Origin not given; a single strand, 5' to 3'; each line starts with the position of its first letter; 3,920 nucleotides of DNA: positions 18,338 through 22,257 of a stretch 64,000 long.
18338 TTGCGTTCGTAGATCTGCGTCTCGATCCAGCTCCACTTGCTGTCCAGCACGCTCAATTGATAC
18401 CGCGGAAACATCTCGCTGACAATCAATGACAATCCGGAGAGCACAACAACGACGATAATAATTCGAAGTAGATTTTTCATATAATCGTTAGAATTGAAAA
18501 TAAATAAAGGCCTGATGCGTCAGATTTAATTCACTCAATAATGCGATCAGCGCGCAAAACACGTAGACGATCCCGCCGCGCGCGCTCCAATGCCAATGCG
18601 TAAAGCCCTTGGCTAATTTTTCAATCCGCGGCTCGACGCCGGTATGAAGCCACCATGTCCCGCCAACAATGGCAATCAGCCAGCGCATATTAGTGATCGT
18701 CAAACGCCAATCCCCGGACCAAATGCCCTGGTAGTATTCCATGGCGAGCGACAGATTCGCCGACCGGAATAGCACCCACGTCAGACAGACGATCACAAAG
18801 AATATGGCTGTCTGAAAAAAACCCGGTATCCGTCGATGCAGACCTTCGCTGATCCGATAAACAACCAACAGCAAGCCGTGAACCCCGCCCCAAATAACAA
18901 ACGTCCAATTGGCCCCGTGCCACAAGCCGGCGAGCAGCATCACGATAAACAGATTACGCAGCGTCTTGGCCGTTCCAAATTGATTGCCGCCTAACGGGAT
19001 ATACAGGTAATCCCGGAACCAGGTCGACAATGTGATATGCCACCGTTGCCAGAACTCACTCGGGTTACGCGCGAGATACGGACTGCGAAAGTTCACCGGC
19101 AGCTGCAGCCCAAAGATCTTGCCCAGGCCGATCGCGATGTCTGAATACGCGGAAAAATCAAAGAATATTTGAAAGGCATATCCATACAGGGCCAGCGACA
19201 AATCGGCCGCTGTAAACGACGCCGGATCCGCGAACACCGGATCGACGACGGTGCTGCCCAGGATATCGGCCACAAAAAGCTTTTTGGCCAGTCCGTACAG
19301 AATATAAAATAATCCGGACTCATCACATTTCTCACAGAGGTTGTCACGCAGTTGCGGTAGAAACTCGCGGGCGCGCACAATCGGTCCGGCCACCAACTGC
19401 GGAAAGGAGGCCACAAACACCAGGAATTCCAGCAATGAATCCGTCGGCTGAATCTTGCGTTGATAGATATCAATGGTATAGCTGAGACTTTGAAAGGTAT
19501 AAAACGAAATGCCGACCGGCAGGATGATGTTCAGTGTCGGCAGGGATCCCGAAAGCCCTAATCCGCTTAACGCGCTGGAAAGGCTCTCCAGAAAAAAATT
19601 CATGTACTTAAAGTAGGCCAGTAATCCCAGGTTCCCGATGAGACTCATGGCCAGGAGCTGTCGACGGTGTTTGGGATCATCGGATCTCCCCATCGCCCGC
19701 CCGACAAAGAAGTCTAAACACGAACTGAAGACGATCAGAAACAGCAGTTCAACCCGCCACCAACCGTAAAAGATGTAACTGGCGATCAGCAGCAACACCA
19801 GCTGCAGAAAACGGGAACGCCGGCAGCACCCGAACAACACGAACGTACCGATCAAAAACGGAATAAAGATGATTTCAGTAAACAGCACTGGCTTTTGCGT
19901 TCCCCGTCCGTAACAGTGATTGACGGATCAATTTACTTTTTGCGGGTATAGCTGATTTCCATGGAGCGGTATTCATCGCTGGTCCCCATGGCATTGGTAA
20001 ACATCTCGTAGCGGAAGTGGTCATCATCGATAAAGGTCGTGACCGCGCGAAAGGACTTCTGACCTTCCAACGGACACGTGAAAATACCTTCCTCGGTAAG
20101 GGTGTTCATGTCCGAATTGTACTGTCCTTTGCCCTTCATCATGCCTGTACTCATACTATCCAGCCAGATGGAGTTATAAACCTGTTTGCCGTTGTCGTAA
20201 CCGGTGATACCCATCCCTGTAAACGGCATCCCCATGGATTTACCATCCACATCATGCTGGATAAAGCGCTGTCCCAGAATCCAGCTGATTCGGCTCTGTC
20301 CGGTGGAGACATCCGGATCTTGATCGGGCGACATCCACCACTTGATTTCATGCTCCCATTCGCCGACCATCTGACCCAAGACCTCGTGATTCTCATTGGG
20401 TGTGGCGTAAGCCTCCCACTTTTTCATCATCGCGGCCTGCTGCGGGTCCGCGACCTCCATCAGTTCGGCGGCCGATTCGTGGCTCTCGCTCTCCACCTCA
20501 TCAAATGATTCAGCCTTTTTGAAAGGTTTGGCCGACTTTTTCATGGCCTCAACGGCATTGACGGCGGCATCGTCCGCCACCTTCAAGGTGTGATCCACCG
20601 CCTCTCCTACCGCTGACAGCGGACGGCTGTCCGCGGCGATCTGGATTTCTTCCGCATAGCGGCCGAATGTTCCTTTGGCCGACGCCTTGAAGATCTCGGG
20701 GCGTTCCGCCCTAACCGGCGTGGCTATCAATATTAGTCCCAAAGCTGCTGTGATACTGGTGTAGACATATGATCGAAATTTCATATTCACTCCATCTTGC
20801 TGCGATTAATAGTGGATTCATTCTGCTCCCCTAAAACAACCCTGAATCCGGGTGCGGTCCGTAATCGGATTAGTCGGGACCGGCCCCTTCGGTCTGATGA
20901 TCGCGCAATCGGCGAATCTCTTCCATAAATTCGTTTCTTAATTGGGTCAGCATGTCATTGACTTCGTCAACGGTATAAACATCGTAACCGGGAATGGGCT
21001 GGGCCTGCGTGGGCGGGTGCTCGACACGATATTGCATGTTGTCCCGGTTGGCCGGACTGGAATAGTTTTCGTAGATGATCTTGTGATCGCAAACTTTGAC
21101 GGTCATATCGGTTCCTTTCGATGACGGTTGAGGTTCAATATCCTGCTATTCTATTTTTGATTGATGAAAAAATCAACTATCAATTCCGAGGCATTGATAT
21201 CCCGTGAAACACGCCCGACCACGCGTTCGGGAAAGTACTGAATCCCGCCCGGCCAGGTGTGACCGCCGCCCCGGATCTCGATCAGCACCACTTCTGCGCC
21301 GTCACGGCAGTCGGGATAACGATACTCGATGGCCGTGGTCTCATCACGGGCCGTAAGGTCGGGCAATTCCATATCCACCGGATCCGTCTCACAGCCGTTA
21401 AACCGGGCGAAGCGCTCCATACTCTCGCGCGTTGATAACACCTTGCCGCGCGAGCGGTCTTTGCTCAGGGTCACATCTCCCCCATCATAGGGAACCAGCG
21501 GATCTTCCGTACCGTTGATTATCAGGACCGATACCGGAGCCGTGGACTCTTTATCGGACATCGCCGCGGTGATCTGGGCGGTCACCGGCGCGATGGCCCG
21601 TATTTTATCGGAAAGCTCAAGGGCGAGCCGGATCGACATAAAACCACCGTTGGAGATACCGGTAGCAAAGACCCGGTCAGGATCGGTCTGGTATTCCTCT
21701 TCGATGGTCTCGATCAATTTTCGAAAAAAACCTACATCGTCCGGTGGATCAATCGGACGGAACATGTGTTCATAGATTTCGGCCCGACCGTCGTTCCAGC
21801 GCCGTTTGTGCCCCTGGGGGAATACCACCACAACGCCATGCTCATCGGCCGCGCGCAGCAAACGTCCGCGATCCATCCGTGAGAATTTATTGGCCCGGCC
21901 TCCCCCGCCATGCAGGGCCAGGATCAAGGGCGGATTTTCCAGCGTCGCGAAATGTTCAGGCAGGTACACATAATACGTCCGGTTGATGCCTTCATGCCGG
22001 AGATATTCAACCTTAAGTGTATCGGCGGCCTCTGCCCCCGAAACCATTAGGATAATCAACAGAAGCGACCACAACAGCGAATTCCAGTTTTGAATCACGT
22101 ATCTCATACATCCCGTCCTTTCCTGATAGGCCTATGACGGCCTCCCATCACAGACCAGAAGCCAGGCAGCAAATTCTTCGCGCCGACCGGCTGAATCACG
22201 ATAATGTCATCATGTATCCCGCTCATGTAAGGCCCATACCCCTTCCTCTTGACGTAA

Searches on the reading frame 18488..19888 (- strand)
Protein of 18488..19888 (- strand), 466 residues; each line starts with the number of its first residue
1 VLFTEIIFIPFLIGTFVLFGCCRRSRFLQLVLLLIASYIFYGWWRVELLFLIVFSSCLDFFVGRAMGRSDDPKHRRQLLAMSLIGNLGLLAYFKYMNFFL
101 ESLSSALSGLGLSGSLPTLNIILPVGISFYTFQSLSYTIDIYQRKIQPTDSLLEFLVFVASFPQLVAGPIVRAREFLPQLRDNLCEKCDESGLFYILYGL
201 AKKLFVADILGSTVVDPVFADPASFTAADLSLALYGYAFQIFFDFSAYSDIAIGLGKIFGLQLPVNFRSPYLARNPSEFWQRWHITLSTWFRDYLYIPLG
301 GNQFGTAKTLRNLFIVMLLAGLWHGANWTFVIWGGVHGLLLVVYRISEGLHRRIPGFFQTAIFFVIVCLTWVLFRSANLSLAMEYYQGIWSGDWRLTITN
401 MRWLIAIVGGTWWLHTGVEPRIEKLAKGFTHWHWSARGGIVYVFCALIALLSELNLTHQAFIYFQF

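Call 51: search_protein_families(library=pfam, proteins=[window:18488-19888:-], max_evalue=0.001)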
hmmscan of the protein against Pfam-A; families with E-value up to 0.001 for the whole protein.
window:18488-19888:- (466 aa): 1 family
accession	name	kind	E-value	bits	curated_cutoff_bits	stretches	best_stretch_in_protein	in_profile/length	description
PF03062.24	MBOAT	-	6.5e-28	98.4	27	1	151-360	80-310/337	MBOAT, membrane-bound O-acyltransferase family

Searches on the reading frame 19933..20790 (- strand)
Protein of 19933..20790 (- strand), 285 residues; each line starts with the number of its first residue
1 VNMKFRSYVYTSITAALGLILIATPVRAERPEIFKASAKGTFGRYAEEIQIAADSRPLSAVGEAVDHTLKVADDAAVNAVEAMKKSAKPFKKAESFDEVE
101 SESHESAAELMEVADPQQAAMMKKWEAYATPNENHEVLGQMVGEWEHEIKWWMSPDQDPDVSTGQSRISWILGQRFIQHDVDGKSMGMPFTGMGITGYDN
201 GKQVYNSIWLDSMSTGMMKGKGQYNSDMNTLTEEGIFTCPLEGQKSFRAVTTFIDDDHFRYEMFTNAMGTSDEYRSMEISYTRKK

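Call 51: search_protein_families(library=pfam, proteins=[window:19933-20790:-], max_evalue=0.001)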
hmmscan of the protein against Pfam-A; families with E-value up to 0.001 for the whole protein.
window:19933-20790:- (285 aa): 1 family
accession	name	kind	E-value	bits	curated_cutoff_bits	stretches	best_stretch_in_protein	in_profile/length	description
PF07617.17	DUF1579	-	2e-38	132.1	25.2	1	130-283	1-155/155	Protein of unknown function (DUF1579)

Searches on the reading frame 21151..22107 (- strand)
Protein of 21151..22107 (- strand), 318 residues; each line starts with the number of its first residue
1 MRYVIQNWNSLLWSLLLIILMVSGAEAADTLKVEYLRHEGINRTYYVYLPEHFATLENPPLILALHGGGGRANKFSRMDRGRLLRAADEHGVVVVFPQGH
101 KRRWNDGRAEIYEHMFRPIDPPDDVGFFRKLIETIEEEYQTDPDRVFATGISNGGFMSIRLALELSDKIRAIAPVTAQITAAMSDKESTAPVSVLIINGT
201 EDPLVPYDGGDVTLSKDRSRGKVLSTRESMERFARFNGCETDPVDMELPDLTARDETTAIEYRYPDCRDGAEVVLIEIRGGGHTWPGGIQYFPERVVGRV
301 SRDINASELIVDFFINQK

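Call 51: search_protein_families(library=pfam, proteins=[window:21151-22107:-], max_evalue=0.001)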
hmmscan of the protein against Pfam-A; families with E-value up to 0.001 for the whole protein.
window:21151-22107:- (318 aa): 6 families
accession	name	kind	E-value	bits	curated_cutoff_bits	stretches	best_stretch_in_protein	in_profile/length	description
PF00756.26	Esterase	-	1e-08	35.7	22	1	42-168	7-139/251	Putative esterase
PF00326.27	Peptidase_S9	-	9.5e-06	25.7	22.6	1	130-185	50-105/213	Prolyl oligopeptidase family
PF10503.15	Esterase_PHB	-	1.2e-05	25.1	23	1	44-167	2-120/219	Esterase PHB depolymerase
PF02230.22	Abhydrolase_2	-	0.00026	21.3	23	1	129-210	88-175/217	Phospholipase/Carboxylesterase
PF20434.5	BD-FAE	-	0.00058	19.9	26.8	0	136-164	81-109/215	BD-FAE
PF07859.19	Abhydrolase_3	-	0.00093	19.4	25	0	129-177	57-108/210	alpha/beta hydrolase fold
